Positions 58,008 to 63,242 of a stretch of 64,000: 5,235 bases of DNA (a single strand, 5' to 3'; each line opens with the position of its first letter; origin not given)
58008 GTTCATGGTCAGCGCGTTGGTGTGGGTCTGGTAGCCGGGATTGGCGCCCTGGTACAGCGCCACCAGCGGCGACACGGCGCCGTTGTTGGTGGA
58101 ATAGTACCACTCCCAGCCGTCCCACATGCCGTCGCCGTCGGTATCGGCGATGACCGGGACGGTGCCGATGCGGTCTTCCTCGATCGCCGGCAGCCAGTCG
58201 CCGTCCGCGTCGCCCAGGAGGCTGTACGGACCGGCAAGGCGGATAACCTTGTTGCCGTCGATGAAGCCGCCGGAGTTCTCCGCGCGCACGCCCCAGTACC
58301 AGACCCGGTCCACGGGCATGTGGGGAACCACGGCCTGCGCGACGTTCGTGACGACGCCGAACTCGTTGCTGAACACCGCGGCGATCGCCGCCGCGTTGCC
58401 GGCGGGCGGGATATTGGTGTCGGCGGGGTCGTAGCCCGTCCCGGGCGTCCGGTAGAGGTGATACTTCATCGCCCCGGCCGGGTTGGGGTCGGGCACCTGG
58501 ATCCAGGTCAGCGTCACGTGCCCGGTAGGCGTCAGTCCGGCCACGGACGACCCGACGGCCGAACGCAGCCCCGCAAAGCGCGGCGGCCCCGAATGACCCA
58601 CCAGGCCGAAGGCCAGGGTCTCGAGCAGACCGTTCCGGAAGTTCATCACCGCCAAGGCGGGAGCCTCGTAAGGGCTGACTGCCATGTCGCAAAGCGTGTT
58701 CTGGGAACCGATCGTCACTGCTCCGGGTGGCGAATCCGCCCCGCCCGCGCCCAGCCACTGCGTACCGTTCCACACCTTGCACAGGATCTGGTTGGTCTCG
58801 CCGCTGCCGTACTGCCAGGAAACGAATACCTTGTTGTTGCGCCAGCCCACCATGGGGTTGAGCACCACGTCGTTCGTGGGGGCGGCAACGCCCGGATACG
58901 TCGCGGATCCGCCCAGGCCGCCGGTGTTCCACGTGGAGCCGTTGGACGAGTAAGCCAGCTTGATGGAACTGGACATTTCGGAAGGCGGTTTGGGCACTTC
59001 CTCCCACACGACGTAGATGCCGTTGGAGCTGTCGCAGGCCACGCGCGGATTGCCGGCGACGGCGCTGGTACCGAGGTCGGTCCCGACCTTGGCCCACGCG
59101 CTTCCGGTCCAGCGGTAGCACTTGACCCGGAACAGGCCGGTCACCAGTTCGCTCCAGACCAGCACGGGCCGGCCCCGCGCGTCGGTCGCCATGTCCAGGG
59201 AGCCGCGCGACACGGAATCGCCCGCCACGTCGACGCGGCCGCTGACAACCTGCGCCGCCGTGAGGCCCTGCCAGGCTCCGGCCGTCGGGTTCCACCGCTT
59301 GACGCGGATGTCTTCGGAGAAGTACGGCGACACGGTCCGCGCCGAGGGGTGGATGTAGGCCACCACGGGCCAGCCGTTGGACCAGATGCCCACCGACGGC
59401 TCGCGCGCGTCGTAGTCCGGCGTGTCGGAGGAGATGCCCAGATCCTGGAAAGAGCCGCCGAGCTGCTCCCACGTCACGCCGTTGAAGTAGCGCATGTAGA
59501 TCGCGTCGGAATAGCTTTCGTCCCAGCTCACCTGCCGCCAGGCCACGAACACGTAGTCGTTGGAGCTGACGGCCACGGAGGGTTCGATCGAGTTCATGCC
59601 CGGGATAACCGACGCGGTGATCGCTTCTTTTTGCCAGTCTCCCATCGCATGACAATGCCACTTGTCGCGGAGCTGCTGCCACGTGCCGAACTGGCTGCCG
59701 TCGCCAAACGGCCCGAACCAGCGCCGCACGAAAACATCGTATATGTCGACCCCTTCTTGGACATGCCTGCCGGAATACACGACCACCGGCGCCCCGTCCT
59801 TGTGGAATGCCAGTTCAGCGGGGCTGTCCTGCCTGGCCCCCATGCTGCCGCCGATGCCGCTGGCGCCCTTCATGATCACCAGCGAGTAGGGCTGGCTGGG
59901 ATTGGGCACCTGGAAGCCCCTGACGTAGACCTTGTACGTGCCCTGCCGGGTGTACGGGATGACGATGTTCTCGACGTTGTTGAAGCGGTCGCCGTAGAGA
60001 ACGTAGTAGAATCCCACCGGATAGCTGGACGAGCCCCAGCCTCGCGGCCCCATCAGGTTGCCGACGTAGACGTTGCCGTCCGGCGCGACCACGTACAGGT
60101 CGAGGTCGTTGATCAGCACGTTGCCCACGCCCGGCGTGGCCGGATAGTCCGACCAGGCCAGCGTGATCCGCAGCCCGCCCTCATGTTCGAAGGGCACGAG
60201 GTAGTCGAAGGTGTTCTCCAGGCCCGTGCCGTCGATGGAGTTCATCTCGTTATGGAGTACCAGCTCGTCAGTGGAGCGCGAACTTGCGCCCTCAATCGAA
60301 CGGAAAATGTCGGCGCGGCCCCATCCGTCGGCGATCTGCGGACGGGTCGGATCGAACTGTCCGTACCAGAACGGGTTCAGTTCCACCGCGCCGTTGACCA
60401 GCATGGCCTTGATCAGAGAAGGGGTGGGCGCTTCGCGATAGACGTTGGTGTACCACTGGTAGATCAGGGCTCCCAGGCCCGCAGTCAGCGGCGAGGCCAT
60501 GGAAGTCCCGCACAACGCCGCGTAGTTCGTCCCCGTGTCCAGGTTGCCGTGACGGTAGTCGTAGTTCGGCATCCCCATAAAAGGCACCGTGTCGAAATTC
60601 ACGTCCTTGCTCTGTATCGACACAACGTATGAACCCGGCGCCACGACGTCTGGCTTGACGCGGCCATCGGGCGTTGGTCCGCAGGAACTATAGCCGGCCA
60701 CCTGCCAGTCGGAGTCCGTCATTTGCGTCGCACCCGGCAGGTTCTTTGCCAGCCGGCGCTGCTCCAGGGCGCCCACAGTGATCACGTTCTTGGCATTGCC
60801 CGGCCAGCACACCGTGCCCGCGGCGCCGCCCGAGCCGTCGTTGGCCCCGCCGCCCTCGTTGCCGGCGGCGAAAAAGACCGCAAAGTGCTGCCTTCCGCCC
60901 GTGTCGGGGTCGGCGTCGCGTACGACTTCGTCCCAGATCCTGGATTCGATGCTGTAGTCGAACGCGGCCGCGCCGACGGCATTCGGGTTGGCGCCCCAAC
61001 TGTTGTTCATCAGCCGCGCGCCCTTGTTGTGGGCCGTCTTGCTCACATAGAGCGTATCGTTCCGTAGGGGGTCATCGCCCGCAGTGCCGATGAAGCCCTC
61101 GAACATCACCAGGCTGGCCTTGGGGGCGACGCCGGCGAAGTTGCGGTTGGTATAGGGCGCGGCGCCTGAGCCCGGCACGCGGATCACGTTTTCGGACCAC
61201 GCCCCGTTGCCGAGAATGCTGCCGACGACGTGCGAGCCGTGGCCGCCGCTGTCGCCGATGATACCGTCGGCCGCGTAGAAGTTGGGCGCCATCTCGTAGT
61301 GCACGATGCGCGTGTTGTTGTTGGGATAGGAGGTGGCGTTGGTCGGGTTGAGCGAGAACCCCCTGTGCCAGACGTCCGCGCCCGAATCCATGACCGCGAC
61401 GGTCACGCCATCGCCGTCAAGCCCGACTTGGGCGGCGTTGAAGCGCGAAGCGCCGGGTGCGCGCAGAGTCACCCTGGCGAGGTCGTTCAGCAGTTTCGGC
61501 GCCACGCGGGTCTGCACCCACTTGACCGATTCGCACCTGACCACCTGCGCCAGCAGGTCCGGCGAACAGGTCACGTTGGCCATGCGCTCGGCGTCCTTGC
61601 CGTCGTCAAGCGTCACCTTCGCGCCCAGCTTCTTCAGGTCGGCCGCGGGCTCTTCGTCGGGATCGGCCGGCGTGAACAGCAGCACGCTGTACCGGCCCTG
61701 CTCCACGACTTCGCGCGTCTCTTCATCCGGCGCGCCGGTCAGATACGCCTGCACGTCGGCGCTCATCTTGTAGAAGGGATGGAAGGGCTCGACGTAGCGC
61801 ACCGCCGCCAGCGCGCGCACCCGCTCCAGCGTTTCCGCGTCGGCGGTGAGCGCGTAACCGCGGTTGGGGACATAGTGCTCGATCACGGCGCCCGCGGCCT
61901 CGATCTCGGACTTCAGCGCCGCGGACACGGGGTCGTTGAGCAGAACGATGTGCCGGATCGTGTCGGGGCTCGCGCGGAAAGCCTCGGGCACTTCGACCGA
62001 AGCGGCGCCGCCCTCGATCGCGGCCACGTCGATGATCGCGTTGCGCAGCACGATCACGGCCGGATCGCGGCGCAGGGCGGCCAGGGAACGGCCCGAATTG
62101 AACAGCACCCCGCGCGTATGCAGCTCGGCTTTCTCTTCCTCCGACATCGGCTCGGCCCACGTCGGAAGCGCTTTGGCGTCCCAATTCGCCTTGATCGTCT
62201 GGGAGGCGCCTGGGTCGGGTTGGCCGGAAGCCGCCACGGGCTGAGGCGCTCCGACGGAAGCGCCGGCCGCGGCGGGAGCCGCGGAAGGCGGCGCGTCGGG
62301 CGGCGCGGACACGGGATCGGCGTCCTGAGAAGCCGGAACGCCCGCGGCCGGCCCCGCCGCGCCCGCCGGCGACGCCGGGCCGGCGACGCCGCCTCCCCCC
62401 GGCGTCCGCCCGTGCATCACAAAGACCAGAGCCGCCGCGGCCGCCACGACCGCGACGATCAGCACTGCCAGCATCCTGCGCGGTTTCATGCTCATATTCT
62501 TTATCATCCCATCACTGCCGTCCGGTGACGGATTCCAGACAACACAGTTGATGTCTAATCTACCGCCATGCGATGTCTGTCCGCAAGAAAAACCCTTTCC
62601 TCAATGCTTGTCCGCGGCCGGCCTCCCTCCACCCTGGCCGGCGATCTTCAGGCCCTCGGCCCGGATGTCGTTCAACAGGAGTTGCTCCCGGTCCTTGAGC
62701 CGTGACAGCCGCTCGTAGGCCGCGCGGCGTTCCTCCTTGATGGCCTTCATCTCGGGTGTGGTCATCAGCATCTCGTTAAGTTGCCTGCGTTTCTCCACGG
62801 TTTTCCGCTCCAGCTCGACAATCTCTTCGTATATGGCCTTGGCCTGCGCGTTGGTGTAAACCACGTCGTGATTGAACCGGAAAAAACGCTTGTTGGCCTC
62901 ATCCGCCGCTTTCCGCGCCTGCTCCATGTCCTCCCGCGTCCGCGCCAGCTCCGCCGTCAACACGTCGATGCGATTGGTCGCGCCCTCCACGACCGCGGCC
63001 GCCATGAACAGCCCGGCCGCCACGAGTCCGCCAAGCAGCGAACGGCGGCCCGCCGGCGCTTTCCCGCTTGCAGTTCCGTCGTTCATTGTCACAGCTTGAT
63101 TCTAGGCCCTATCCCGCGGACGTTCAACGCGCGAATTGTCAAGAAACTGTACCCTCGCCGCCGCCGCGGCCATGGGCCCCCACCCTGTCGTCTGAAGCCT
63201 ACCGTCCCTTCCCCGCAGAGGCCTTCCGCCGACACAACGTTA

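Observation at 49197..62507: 13.3-kb single gene for a 4436-aa N-anchored protease-adhesin mosaic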

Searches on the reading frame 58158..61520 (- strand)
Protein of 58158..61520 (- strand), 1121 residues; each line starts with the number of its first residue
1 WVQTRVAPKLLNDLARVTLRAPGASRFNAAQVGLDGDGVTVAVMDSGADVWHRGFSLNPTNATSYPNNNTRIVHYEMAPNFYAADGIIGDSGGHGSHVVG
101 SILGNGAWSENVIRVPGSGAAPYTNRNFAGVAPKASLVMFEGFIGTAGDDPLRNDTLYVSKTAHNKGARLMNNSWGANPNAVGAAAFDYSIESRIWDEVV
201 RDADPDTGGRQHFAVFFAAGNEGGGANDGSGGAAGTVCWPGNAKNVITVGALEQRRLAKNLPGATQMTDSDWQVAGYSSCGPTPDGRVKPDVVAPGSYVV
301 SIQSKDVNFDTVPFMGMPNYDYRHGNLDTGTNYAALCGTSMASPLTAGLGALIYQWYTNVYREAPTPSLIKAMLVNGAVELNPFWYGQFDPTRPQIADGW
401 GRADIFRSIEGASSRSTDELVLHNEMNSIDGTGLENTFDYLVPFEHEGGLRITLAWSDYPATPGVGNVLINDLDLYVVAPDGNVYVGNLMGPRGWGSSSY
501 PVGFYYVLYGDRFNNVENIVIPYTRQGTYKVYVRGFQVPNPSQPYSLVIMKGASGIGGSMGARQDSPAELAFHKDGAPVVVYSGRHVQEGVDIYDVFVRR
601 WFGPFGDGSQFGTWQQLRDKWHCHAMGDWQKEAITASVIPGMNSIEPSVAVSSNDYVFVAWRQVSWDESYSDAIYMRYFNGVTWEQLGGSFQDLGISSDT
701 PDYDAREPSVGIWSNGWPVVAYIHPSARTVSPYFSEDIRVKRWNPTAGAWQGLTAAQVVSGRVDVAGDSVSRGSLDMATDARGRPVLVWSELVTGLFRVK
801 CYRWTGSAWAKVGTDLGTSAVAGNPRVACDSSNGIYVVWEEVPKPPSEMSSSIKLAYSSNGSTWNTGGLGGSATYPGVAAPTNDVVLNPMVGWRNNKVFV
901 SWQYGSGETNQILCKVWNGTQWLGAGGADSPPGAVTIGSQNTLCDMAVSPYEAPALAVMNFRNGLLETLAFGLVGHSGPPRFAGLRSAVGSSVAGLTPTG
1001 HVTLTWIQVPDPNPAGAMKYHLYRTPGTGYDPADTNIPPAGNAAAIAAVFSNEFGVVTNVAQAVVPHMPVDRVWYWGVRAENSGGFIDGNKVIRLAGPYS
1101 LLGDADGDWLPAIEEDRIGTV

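Call 13: find_homologous_proteins(query=window:58158-61520:-, max_evalue=0.00001)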
Query window:58158-61520:- (1121 aa): 1391 proteins with E <= 0.00001 among 8000 candidates; the best 120 are listed.
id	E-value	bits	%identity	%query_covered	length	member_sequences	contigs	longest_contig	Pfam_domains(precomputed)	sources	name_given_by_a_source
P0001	6.8e-197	675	39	100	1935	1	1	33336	PF18884.6,PF00082.28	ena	-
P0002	1.6e-186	640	37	100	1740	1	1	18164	PF18884.6,PF00082.28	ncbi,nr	ncbi:MAG: S8 family serine peptidase, partial [Kiritimatiellae bacterium]|nr:S8 family serine peptid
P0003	4.4e-170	586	44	62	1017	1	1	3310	PF00082.28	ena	-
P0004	9.6e-167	575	39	87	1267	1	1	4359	PF00082.28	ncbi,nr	ncbi:MAG: S8 family serine peptidase, partial [Verrucomicrobia bacterium]|nr:S8 family serine peptid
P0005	1.6e-134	468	43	55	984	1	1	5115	PF00082.28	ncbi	-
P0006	3.0e-122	428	44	52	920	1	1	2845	PF00082.28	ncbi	ncbi:MAG TPA: S8 family serine peptidase, partial [Kiritimatiellia bacterium]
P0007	1.5e-116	409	41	54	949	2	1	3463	PF00082.28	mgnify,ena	mgnify:CR=1 FL=1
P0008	2.6e-87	312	51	32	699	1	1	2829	PF00082.28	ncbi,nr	ncbi:MAG TPA: hypothetical protein ENG36_01140, partial [Lentisphaerae bacterium]|nr:hypothetical pr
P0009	4.5e-57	212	35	48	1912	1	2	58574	PF01839.30,PF14312.13,PF13517.13,PF00082.28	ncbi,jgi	jgi:hypothetical protein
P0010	4.2e-55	205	34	48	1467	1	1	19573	PF13573.13,PF00082.28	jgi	jgi:hypothetical protein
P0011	9.7e-55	204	45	25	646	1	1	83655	PF00082.28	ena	-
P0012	1.1e-53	200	34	48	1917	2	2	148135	PF01839.30,PF14312.13,PF13517.13,PF00082.28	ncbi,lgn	-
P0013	1.2e-51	194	36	41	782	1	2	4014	PF00082.28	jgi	-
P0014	1.2e-51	194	34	49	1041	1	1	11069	PF00041.28,PF00082.28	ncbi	-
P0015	6.1e-51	191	33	50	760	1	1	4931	PF00082.28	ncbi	-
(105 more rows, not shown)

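Call 14: find_encoding_contigs(protein=P0001, flank=8000, max_places=3)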
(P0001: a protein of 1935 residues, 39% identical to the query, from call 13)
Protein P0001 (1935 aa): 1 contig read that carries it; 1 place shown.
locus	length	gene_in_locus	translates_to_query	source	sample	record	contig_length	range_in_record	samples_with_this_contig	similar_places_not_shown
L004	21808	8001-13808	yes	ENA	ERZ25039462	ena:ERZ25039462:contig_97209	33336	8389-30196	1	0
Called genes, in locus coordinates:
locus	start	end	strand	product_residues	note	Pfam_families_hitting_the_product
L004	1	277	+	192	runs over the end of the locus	-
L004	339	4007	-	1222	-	PF06165:GH94_b-supersand, PF17167:Glyco_hydro_94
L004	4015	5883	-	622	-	-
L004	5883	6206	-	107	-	-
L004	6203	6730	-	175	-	-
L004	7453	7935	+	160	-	-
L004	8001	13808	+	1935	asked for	PF00082:Peptidase_S8, PF18884:TSP3_bac (faint)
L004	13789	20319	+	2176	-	PF08308:PEGA (weak), PF01344:Kelch_1 (faint), PF13415:Beta-prop_FBX42, PF24681:Kelch_KLHDC2_KLHL20_DRC7, PF24981:Beta-prop_ATRN-LZTR1 (weak)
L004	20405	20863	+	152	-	-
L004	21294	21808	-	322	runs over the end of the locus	PF01048:PNP_UDP_1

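Call 15: find_encoding_contigs(protein=P0002, flank=8000, max_places=3)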
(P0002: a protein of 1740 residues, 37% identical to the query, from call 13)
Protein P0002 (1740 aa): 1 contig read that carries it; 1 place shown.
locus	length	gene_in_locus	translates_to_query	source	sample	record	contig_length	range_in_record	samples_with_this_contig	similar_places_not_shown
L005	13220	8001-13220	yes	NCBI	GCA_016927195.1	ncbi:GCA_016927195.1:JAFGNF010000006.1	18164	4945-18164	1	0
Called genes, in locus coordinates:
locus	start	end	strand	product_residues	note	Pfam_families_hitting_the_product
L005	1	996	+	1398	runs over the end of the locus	-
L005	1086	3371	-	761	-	PF00512:HisKA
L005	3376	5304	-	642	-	PF03958:Secretin_N (weak), PF00263:Secretin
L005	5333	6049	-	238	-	-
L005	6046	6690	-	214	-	-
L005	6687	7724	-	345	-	PF11104:PilM_2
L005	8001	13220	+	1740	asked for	PF00082:Peptidase_S8, PF18884:TSP3_bac (faint)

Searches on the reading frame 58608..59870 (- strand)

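Call 18: search_protein_families(library=pfam, proteins=[window:58608-59870:-], max_evalue=1)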
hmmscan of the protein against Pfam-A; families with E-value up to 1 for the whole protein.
window:58608-59870:- (421 aa): 1 family
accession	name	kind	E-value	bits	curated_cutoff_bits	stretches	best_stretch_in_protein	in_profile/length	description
PF18370.7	RGI_lyase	-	0.061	14.1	27.8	0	99-131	11-41/86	Rhamnogalacturonan I lyases beta-sheet domain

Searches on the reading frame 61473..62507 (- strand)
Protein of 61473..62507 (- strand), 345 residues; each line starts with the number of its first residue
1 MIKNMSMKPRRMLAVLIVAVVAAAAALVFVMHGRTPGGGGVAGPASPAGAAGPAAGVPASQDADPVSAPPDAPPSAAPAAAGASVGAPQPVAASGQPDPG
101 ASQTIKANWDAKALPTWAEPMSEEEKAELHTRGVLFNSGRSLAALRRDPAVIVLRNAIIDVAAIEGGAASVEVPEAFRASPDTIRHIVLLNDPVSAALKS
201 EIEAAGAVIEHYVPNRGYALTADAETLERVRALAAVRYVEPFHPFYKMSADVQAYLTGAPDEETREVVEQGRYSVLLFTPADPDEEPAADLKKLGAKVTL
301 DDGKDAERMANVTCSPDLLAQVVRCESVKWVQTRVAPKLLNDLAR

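Call 18: search_protein_families(library=pfam, proteins=[window:61473-62507:-], max_evalue=1)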
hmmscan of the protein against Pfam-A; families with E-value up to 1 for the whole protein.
window:61473-62507:- (345 aa): 1 family
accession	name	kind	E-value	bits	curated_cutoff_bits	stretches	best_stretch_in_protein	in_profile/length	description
PF05922.21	Inhibitor_I9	-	0.21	12.7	21.2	1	215-241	49-75/82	Peptidase inhibitor I9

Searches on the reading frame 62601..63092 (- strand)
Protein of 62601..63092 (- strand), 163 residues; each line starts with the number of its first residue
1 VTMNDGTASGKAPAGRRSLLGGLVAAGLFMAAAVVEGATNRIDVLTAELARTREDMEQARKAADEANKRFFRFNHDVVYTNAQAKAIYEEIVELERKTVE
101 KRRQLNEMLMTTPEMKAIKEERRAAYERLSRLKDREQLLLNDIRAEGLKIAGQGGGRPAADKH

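Call 8: search_protein_families(library=pfam, proteins=[window:62601-63092:-], max_evalue=0.01)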
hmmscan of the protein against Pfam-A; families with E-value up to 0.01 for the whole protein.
window:62601-63092:- (163 aa): 0 families

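Call 27: find_encoding_contigs(protein=window:62601-63092:-, flank=10000, max_places=5)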
Protein window:62601-63092:- (163 aa): no gene with exactly this product is on record in the collection.

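Call 29: find_encoding_contigs(protein=window:62601-63086:-, flank=10000, max_places=5)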
Protein window:62601-63086:- (161 aa): 13 contigs read that carry it; 5 places shown.
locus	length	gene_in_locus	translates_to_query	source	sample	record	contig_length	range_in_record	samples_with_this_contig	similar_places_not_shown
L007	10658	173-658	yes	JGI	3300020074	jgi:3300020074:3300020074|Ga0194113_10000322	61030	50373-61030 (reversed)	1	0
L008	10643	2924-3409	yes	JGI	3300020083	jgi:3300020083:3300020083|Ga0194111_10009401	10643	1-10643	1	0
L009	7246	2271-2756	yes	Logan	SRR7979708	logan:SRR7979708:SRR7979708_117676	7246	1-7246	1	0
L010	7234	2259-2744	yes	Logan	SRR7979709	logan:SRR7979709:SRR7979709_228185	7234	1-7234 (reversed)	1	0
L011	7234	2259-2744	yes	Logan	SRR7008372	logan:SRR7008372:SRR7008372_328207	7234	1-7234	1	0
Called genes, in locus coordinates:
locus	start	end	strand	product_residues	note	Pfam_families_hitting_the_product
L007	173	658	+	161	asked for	-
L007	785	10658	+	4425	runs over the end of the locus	PF00082:Peptidase_S8, PF18884:TSP3_bac (faint), PF13620:CarboxypepD_reg, PF13415:Beta-prop_FBX42, PF24681:Kelch_KLHDC2_KLHL20_DRC7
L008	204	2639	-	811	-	PF00158:Sigma54_activat, PF14532:Sigma54_activ_2, PF00004:AAA (weak), PF07724:AAA_2, PF25601:AAA_lid_14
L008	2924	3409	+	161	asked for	-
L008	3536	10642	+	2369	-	?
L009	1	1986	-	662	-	?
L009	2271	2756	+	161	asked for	-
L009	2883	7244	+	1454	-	?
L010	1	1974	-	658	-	?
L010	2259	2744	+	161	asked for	-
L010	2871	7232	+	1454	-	?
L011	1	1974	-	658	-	?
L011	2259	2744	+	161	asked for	-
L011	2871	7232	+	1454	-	?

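Call 39: search_protein_families(library=pfam, proteins=[L008:204-2639:-], max_evalue=0.1)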
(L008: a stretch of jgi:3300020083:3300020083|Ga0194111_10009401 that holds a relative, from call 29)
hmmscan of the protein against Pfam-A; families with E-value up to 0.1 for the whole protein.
L008:204-2639:- (811 aa): 13 families
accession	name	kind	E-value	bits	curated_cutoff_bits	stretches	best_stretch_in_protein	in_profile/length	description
PF00158.32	Sigma54_activat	-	1.2e-63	214.2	20.2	1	440-604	2-166/168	Sigma-54 interaction domain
PF14532.12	Sigma54_activ_2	-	1.3e-23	84.2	25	1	440-610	1-138/138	Sigma-54 interaction domain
PF25601.1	AAA_lid_14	-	2.7e-17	62.8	27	1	611-672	1-64/87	AAA+ ATPase lid domain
PF07724.20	AAA_2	-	1.2e-08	35.6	27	1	463-573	6-114/166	AAA domain (Cdc48 subfamily)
PF00004.35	AAA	-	1.3e-05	26.1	21.2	1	463-599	1-130/131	ATPase family associated with various cellular activities (AAA)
PF07728.20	AAA_5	-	3.2e-05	24.4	22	1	462-561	1-96/139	AAA domain (dynein-related subfamily)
PF08220.18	HTH_DeoR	-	0.0001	22.4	21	1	732-778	1-47/57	DeoR-like helix-turn-helix domain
PF13191.12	AAA_16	-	0.00057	20.9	32.6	1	439-554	2-104/167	AAA ATPase domain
PF01078.27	Mg_chelatase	-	0.0011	18.8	20.3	1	516-575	91-150/207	Magnesium chelatase, subunit ChlI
PF13401.12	AAA_22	-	0.0058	17.4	27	1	462-500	7-45/130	AAA domain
PF12840.13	HTH_20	-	0.012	16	27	1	736-778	10-51/51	Helix-turn-helix domain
PF07721.20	TPR_4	-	0.039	15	27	1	168-188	6-26/26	Tetratricopeptide repeat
PF12775.13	AAA_7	-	0.057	13.4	25.8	0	454-501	27-74/181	P-loop containing dynein motor region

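Call 60: search_protein_families(library=ncbifam, proteins=[window:62601-63086:-], max_evalue=1)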
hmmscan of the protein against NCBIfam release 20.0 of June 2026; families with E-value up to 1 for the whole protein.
window:62601-63086:- (161 aa): 10 families
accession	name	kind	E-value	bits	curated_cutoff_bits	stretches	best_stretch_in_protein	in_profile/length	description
TIGR04523.1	Mplasa_alph_rch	subfamily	0.00075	17.5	270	1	40-135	119-211/745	helix-rich protein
TIGR02168.1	SMC_prok_B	equivalog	0.0017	16.1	567.35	1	38-129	372-463/1181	chromosome segregation protein SMC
NF008559.0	PRK11504.1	subfamily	0.0028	16.2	651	1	20-133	18-131/648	primary-amine oxidase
NF003034.1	PRK03918.1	equivalog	0.006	14.6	700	1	37-139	206-310/878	DNA double-strand break repair ATPase Rad50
NF047363.1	Zn_ribbon_CdsZ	equivalog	0.0084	15.6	275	1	46-135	31-119/251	zinc ribbon domain regulatory protein CdsZ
TIGR01010.1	BexC_CtrB_KpsE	subfamily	0.029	13.4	437.5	1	51-113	176-240/362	polysaccharide export inner-membrane protein, BexC/CtrB/KpsE family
TIGR04211.1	SH3_and_anchor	equivalog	0.053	13.1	65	1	50-136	64-150/198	TIGR04211 family SH3 domain-containing protein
NF005133.0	PRK06582.1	equivalog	0.073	12.1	597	1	46-82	139-174/390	coproporphyrinogen III oxidase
NF045487.1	ASRP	equivalog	0.091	11.3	300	1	38-133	362-461/593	archaea-specific SMC-related protein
NF045800.1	FibBindPlpA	equivalog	0.33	9.1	1300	1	32-84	603-655/965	fibronectin-binding protein PlpA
